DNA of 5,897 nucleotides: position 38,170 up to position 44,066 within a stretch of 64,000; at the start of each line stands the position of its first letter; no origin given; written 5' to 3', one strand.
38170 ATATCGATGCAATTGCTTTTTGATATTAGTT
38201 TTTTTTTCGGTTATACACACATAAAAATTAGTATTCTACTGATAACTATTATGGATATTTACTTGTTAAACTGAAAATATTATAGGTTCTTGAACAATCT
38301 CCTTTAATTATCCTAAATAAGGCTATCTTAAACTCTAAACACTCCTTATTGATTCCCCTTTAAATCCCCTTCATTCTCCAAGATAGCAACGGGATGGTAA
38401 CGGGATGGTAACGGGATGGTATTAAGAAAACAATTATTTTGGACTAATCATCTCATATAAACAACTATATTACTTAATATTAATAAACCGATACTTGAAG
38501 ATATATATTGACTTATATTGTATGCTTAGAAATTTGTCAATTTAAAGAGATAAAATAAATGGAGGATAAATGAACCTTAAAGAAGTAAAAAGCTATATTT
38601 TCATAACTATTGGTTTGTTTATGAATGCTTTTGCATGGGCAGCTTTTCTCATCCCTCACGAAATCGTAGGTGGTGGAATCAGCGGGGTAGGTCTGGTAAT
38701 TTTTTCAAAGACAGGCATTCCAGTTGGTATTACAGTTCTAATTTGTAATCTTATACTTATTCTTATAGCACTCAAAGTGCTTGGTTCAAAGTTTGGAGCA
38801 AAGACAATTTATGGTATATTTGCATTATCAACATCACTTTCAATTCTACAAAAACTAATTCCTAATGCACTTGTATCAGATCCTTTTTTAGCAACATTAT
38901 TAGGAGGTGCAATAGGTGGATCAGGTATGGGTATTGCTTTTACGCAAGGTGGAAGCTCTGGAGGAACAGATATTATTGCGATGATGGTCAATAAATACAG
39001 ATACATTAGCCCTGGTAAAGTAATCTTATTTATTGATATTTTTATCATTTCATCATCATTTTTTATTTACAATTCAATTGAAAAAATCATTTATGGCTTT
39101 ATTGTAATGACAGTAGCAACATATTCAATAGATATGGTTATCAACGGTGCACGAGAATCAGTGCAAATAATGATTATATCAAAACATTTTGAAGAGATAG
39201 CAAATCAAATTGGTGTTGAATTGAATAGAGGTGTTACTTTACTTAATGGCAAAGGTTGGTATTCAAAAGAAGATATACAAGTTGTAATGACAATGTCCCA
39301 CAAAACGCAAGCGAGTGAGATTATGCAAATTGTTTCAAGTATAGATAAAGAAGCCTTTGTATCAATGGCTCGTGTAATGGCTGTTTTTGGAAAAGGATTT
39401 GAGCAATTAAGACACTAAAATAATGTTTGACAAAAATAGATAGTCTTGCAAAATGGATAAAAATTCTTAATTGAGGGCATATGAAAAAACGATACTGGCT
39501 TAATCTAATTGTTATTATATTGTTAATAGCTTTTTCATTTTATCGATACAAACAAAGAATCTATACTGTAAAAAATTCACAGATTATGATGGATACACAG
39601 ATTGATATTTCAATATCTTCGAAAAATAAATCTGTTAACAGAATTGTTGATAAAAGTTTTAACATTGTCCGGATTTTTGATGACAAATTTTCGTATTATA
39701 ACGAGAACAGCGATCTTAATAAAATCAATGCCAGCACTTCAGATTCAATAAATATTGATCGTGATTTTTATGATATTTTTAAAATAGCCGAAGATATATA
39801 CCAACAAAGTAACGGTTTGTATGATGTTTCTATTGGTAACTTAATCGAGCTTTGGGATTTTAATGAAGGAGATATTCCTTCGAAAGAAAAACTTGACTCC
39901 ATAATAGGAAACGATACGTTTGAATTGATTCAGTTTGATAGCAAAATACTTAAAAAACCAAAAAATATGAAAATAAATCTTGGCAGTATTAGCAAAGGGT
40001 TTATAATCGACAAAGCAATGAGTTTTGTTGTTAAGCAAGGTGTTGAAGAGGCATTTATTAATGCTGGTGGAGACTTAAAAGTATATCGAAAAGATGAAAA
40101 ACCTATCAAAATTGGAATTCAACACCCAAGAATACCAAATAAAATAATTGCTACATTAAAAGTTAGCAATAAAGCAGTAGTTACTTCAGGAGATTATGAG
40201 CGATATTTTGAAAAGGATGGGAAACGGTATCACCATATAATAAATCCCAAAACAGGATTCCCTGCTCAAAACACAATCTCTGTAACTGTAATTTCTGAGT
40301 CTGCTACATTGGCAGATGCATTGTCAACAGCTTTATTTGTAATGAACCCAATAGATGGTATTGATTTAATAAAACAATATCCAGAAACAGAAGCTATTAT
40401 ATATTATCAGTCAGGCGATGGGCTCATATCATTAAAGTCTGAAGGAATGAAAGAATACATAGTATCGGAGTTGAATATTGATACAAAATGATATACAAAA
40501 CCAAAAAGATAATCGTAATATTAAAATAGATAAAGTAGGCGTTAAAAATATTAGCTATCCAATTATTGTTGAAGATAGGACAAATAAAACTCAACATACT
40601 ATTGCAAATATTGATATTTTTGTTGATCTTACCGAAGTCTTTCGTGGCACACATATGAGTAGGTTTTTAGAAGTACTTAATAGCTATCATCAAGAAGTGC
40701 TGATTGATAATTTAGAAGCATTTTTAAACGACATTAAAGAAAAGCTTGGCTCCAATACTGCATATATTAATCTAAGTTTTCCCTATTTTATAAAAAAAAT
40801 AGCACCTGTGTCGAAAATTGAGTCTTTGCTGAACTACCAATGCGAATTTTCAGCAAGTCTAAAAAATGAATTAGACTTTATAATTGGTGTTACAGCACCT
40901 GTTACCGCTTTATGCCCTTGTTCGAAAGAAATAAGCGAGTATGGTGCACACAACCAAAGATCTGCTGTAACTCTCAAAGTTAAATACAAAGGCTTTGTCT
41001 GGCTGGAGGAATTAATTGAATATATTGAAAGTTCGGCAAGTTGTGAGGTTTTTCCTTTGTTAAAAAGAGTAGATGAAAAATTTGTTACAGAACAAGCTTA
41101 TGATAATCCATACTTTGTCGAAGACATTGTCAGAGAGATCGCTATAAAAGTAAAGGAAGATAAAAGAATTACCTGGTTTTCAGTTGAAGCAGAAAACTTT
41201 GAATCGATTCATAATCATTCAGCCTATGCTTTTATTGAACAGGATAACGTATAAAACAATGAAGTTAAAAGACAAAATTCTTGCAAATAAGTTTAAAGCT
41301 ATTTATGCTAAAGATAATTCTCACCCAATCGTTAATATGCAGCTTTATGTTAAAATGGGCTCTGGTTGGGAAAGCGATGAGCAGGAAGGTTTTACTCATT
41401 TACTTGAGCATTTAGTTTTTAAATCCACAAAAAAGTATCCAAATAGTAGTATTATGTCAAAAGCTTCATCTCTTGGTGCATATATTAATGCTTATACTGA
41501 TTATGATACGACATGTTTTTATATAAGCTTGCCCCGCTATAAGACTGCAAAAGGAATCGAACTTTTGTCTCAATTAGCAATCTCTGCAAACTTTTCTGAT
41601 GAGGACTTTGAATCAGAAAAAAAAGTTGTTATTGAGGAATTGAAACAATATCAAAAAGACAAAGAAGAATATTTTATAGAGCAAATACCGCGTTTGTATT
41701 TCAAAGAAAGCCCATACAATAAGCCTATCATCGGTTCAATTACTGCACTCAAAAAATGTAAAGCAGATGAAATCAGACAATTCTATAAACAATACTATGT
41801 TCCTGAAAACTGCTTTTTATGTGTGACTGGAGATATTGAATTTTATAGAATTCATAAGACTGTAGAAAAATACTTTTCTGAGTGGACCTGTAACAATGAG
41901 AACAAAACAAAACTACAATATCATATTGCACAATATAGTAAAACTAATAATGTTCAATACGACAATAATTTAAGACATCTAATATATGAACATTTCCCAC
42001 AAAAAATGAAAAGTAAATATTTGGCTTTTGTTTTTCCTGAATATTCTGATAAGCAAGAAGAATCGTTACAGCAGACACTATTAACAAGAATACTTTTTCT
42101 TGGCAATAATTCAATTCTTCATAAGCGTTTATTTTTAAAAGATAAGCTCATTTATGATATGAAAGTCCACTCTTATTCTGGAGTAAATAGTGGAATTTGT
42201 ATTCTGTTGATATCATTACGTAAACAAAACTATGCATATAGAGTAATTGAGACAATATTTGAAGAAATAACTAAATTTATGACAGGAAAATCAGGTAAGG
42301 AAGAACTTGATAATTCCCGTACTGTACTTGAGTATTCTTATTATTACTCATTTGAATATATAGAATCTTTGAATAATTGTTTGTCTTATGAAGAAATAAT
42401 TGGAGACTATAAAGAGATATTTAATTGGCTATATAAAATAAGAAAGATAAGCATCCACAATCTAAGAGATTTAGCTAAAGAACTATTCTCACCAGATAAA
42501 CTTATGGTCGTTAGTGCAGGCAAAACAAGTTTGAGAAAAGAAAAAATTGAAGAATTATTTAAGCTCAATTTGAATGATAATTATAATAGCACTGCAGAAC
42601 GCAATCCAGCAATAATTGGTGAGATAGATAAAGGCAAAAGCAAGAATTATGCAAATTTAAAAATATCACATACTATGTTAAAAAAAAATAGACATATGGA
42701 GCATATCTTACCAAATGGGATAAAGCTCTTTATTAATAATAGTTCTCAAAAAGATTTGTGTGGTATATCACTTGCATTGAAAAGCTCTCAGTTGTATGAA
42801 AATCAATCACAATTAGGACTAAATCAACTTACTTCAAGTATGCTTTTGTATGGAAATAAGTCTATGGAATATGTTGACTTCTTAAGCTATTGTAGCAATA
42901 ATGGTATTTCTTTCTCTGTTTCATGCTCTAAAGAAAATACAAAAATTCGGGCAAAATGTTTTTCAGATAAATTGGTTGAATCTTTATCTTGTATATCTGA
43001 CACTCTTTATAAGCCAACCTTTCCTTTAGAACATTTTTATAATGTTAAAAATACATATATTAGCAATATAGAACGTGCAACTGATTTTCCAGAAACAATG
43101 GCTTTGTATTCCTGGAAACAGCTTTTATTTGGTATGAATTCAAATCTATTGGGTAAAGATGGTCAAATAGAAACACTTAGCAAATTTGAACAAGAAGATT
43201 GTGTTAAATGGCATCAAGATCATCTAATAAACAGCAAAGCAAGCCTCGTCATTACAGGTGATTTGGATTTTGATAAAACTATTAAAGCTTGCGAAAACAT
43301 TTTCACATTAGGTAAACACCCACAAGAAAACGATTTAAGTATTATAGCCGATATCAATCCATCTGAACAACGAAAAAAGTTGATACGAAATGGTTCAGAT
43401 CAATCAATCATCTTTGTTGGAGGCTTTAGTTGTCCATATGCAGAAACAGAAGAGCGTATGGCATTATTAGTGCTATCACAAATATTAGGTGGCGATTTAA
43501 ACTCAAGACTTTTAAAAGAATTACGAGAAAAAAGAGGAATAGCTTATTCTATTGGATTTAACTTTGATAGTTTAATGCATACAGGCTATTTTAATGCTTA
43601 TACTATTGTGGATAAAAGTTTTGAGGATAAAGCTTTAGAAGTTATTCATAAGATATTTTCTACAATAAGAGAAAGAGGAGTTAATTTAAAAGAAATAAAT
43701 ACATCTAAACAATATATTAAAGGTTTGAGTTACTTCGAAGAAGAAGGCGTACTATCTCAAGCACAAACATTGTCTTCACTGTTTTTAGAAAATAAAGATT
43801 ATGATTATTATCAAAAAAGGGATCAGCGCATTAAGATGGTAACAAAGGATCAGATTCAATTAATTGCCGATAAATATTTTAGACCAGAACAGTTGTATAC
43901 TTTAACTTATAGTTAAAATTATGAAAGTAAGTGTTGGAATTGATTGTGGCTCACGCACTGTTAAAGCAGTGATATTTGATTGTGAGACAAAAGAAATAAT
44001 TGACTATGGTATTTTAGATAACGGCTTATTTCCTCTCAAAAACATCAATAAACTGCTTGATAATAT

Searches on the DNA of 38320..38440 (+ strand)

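Call 67: search_dna_similar(query=window:38320-38440:+, collection=plasmids, mode=distant, max_evalue=0.01, max_rows=10)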
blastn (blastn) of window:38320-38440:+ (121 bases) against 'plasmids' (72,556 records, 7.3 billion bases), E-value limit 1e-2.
No match.

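Call 68: search_dna_similar(query=window:38320-38440:+, collection=phages, mode=distant, max_evalue=0.01, max_rows=10)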
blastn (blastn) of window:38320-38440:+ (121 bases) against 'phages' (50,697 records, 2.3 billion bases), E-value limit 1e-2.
No match.

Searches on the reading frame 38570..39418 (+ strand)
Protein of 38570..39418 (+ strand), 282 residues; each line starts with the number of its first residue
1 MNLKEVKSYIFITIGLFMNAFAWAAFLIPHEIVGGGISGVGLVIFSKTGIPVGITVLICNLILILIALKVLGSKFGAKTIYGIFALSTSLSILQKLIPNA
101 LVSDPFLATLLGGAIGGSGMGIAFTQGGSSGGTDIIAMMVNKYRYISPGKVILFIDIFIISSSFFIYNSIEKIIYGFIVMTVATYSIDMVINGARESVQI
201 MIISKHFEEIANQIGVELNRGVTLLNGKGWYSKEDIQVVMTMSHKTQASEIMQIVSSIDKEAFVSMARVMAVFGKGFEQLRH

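Call 44: search_protein_families(library=pfam, proteins=[window:38570-39418:+])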
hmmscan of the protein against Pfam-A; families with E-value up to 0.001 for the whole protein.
window:38570-39418:+ (282 aa): 2 families
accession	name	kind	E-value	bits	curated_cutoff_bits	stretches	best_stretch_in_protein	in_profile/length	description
PF02588.21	YitT_membrane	-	8.5e-57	192.3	24.3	1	9-214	2-204/205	Uncharacterised 5xTM membrane BCR, YitT family COG1284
PF10035.14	DUF2179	-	6.4e-17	61.6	22.8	1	220-274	1-55/55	Uncharacterized protein conserved in bacteria (DUF2179)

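Call 49: find_homologous_proteins(query=window:38570-39418:+, max_evalue=1e-40)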
Query window:38570-39418:+ (282 aa): 3501 proteins with E <= 1e-40 among 5302 candidates; the best 120 are listed.
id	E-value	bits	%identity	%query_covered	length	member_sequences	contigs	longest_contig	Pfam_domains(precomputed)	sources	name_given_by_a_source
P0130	4.3e-171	585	100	100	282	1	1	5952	PF10035.15,PF02588.22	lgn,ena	-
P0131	5.0e-149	513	96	90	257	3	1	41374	PF10035.15,PF02588.22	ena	-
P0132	5.5e-147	506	85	100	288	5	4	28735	PF10035.15,PF02588.22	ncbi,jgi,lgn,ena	-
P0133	2.7e-134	464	74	100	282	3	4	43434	PF10035.15,PF02588.22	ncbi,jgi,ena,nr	ncbi:MAG TPA: YitT family protein [Candidatus Cloacimonadota bacterium]|nr:YitT family protein [Cand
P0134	8.7e-124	430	69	100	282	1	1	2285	PF10035.15,PF02588.22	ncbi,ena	-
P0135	1.8e-123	429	68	100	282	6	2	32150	PF10035.15,PF02588.22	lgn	-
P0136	2.2e-123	429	69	100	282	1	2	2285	PF10035.15,PF02588.22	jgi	jgi:uncharacterized membrane-anchored protein YitT (DUF2179 family)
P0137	1.3e-121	423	66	100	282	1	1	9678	PF10035.15,PF02588.22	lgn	-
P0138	4.9e-109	382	61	100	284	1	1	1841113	PF10035.15,PF02588.22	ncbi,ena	-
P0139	7.3e-96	338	52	99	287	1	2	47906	PF19700.6,PF10035.15,PF02588.22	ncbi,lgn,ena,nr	ncbi:MAG: YitT family protein [Bacteroidales bacterium]|nr:YitT family protein [Bacteroidales bacter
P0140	1.5e-95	337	53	99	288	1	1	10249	PF10035.15,PF02588.22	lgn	-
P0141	2.1e-95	337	53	99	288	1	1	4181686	PF10035.15,PF02588.22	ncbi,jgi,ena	jgi:uncharacterized membrane-anchored protein YitT (DUF2179 family)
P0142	9.0e-95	335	53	99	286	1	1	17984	PF10035.15,PF02588.22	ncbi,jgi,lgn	-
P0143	1.1e-94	335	53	99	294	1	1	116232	PF10035.15,PF02588.22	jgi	jgi:uncharacterized membrane-anchored protein YitT (DUF2179 family)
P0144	9.5e-94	331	52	99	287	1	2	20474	PF10035.15,PF02588.22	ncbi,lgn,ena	-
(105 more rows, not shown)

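Call 50: find_encoding_contigs(protein=P0132, flank=10000, max_places=3)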
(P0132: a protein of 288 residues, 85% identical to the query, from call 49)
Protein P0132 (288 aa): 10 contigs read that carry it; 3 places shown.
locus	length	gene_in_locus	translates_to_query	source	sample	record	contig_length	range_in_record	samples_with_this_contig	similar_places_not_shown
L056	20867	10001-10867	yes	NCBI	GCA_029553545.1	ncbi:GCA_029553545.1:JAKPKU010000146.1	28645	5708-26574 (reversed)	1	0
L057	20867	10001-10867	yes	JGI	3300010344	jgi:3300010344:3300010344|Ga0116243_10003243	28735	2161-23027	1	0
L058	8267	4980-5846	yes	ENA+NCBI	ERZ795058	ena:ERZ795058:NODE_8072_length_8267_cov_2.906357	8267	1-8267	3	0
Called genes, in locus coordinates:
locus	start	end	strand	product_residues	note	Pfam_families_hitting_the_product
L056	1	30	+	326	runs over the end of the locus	PF00669:Flagellin_N, PF00700:Flagellin_C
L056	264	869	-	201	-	PF12804:NTP_transf_3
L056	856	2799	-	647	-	PF00009:GTP_EFTU, PF01926:MMR_HSR1 (weak), PF03144:GTP_EFTU_D2, PF25461:Beta-barrel_SelB, PF09107:WHD_3rd_SelB (weak)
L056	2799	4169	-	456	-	PF03841:SelA, PF01053:Cys_Met_Meta_PP (weak), PF00266:Aminotran_5 (weak)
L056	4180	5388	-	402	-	PF01979:Amidohydro_1, PF07969:Amidohydro_3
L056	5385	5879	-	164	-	-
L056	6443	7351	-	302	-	PF02355:SecD_SecF_C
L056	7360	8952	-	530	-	PF21760:SecD_1st, PF22599:SecDF_P1_head, PF00873:ACR_tran (weak), PF02355:SecD_SecF_C, PF03176:MMPL (weak)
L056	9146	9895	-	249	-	PF01026:TatD_DNase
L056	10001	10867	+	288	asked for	PF02588:YitT_membrane, PF10035:DUF2179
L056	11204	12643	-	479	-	PF01523:PmbA_TldD_1st, PF19289:PmbA_TldD_3rd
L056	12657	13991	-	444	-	PF19289:PmbA_TldD_3rd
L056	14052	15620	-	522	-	PF00072:Response_reg, PF07228:SpoIIE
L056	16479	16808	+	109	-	PF02575:YbaB_DNA_bd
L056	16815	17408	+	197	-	PF21176:RecR_HhH, PF01751:Toprim, PF13662:Toprim_4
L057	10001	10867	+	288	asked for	PF02588:YitT_membrane, PF10035:DUF2179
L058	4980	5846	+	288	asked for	PF02588:YitT_membrane, PF10035:DUF2179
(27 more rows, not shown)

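Call 51: find_encoding_contigs(protein=P0133, flank=10000, max_places=3)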
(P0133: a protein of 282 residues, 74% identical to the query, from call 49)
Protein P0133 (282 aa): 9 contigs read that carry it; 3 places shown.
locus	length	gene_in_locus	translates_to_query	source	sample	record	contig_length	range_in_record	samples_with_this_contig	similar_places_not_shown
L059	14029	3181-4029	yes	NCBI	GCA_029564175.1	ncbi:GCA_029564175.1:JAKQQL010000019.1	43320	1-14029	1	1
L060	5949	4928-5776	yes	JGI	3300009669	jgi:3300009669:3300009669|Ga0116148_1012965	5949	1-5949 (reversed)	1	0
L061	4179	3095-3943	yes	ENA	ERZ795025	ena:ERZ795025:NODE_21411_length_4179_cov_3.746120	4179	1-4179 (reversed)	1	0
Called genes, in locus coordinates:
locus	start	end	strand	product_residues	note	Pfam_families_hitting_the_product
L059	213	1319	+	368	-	-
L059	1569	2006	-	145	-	PF03190:Thioredox_DsbH, PF00085:Thioredoxin, PF13899:Thioredoxin_7, PF13098:Thioredoxin_2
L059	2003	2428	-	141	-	PF02566:OsmC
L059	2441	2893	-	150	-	PF22381:Staph_reg_Sar_Rot (weak), PF12802:MarR_2, PF13601:HTH_34, PF01047:MarR (weak)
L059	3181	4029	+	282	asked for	PF02588:YitT_membrane, PF10035:DUF2179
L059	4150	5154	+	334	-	PF02424:ApbE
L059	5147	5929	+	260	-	PF02649:GCHY-1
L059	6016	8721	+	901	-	PF00675:Peptidase_M16, PF05193:Peptidase_M16_C, PF00675:Peptidase_M16, PF05193:Peptidase_M16_C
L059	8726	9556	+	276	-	PF01869:BcrAD_BadFG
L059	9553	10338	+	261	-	PF02811:PHP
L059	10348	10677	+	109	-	-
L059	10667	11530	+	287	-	PF08668:HDOD, PF01966:HD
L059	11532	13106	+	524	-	PF06745:ATPase (weak)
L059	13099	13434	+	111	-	-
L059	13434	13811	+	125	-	PF00072:Response_reg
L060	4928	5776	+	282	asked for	PF02588:YitT_membrane, PF10035:DUF2179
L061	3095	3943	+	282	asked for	PF02588:YitT_membrane, PF10035:DUF2179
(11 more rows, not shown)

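Call 57: find_encoding_contigs(protein=P0131, flank=10000, max_places=3)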
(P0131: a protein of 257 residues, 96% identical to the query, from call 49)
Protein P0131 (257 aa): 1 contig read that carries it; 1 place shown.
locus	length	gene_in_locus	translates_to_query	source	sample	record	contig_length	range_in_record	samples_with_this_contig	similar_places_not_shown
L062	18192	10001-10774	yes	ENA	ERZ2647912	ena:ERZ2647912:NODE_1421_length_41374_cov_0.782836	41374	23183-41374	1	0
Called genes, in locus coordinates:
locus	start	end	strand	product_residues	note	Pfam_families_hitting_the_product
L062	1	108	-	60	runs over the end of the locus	-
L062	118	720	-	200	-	-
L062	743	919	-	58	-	-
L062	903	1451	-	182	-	-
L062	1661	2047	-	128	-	PF00072:Response_reg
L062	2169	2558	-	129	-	PF13589:HATPase_c_3 (faint), PF02518:HATPase_c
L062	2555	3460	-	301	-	PF00072:Response_reg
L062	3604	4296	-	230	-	PF02608:Bmp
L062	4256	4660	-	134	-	PF02608:Bmp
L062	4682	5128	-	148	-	PF00117:GATase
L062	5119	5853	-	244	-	PF06418:CTP_synth_N, PF00117:GATase (faint)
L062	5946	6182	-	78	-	PF06418:CTP_synth_N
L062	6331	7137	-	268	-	-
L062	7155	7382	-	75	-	-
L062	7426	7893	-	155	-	-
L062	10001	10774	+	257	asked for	PF02588:YitT_membrane, PF10035:DUF2179 (weak)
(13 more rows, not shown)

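Call 64: find_encoding_contigs(protein=P0135, flank=10000, max_places=2)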
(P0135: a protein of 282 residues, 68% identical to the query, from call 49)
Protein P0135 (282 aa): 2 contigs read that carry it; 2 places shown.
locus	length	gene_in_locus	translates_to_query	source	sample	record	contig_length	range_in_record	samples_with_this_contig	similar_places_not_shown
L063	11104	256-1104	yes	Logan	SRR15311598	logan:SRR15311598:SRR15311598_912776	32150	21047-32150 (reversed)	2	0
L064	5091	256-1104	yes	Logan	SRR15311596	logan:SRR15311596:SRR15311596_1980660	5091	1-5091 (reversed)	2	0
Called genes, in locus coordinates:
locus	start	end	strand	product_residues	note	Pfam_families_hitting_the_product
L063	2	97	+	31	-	?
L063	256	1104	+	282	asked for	PF02588:YitT_membrane, PF10035:DUF2179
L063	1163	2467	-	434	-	PF00919:UPF0004, PF04055:Radical_SAM, PF01938:TRAM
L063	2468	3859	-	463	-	PF08486:SpoIID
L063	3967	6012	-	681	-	PF00133:tRNA-synt_1, PF01406:tRNA-synt_1e (faint), PF09334:tRNA-synt_1g, PF08264:Anticodon_1, PF19303:Anticodon_3, PF01588:tRNA_bind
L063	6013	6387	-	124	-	PF00072:Response_reg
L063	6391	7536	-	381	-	PF00696:AA_kinase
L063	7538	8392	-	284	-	PF02569:Pantoate_ligase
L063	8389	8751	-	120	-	PF02261:Asp_decarbox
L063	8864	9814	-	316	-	PF02129:Peptidase_S15 (faint), PF00561:Abhydrolase_1 (weak), PF12146:Hydrolase_4, PF00326:Peptidase_S9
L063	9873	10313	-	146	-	PF03190:Thioredox_DsbH, PF00085:Thioredoxin, PF13899:Thioredoxin_7, PF13098:Thioredoxin_2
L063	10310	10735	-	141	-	PF02566:OsmC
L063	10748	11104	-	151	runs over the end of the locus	PF01978:TrmB (weak), PF12802:MarR_2, PF13601:HTH_34 (weak), PF01047:MarR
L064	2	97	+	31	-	?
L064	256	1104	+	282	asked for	PF02588:YitT_membrane, PF10035:DUF2179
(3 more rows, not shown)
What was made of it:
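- Window loci 3 and 4 lie at synteny breakpoints (calls 51, 64).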

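Call 65: find_encoding_contigs(protein=P0138, flank=10000, max_places=1)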
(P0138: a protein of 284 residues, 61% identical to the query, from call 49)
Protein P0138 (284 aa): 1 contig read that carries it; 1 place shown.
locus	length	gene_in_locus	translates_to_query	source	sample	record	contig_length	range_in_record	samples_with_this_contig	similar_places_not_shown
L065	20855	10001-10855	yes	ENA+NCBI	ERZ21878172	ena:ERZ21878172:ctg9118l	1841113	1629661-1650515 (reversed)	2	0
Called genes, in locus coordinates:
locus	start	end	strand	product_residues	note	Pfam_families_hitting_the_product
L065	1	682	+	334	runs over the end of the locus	PF22673:MCP-like_PDC_1 (weak), PF02743:dCache_1 (weak)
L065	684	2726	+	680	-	PF00512:HisKA, PF02518:HATPase_c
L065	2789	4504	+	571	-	PF01368:DHH, PF02272:DHHA1, PF17768:RecJ_OB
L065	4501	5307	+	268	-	-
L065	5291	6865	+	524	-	PF20154:LNT_N, PF00795:CN_hydrolase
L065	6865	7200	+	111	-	PF13411:MerR_1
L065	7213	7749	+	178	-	-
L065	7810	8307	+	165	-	-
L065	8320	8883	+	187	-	PF04011:LemA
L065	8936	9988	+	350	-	PF02606:LpxK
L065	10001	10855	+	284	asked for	PF02588:YitT_membrane, PF10035:DUF2179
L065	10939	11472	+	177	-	PF01205:Impact_N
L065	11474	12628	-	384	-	PF02518:HATPase_c, PF14501:HATPase_c_5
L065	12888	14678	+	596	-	PF13860:FlgD_ig (weak), PF18962:Por_Secre_tail (weak)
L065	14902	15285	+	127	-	PF22747:Zn_ribbon_DUF2089, PF09862:DUF2089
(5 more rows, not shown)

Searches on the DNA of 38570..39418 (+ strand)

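Call 56: search_rna_families(source=L056, start=15621, end=16480, threshold=evalue, max_evalue=1)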
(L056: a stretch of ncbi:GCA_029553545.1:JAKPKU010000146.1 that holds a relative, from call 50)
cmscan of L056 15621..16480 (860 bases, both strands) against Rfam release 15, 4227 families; matches with E-value up to 1: 0.
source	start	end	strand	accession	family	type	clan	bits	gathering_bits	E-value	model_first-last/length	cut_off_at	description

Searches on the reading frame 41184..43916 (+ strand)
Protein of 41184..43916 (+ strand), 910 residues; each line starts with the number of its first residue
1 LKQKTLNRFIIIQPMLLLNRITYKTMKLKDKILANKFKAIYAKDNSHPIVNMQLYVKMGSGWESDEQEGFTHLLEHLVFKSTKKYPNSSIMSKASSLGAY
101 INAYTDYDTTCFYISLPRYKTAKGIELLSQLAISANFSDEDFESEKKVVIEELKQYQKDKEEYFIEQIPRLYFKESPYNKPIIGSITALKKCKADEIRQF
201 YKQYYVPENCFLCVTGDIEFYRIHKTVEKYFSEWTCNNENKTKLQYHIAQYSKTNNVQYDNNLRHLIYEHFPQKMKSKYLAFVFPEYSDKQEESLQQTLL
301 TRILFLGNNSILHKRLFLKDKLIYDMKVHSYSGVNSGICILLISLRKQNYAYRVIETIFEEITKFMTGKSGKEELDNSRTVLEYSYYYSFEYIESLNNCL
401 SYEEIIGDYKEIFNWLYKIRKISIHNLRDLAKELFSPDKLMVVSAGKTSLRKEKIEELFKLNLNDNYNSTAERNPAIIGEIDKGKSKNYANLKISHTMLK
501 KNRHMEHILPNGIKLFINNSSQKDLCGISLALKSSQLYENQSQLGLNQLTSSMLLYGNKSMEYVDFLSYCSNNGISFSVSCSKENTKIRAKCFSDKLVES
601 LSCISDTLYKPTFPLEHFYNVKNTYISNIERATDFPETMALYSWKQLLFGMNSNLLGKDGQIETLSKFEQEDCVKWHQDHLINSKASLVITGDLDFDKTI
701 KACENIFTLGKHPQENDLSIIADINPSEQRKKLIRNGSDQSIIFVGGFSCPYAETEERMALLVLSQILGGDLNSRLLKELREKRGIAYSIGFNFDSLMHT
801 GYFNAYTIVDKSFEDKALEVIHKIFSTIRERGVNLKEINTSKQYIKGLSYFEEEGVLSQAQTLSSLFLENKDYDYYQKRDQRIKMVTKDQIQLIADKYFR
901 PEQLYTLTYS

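Call 44: search_protein_families(library=pfam, proteins=[window:41184-43916:+])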
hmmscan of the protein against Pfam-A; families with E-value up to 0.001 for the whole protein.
window:41184-43916:+ (910 aa): 2 families
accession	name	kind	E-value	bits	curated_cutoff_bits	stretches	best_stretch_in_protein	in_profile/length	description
PF05193.26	Peptidase_M16_C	-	1.1e-49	169.3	23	2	668-843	2-179/181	Peptidase M16 inactive domain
PF00675.25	Peptidase_M16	-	5.4e-40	137.1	22.3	2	40-184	3-147/149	Insulinase (Peptidase family M16)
